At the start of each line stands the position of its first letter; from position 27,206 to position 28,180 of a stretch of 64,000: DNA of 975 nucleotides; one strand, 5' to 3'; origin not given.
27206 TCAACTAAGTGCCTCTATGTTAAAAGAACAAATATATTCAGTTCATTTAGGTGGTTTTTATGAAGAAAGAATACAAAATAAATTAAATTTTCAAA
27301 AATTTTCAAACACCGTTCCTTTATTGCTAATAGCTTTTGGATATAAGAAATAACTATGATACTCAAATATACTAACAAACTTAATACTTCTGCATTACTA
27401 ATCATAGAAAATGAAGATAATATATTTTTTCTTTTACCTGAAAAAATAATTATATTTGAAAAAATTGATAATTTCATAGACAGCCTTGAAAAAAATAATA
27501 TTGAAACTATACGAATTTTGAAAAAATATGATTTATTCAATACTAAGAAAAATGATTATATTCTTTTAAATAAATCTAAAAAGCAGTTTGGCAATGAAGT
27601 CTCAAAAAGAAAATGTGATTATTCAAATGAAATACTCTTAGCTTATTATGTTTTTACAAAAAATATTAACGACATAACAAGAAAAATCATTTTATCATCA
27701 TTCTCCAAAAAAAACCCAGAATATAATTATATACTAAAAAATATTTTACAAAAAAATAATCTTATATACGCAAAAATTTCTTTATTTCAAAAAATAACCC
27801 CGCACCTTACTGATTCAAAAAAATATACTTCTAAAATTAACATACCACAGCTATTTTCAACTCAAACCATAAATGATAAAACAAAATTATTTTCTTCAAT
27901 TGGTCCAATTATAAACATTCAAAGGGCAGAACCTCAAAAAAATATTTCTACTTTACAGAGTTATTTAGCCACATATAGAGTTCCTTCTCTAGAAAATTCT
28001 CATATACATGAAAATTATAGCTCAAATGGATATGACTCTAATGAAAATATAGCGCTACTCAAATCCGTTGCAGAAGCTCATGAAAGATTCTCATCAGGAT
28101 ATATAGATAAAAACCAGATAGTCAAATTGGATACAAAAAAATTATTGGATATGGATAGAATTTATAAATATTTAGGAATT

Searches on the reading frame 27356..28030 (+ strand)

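Call 67: search_protein_families(library=pfam, proteins=[window:27356-28030:+], max_evalue=10)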
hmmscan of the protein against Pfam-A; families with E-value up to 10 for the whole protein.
window:27356-28030:+ (225 aa): 2 families
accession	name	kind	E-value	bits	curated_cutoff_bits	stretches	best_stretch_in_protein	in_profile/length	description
PF03193.22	RsgA_GTPase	-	0.38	11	30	1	17-85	20-89/174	RsgA GTPase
PF25771.1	CC_CEP152-bind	-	0.68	10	21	1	33-53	14-34/36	CEP63/DEUP1, CEP152 binding coiled coil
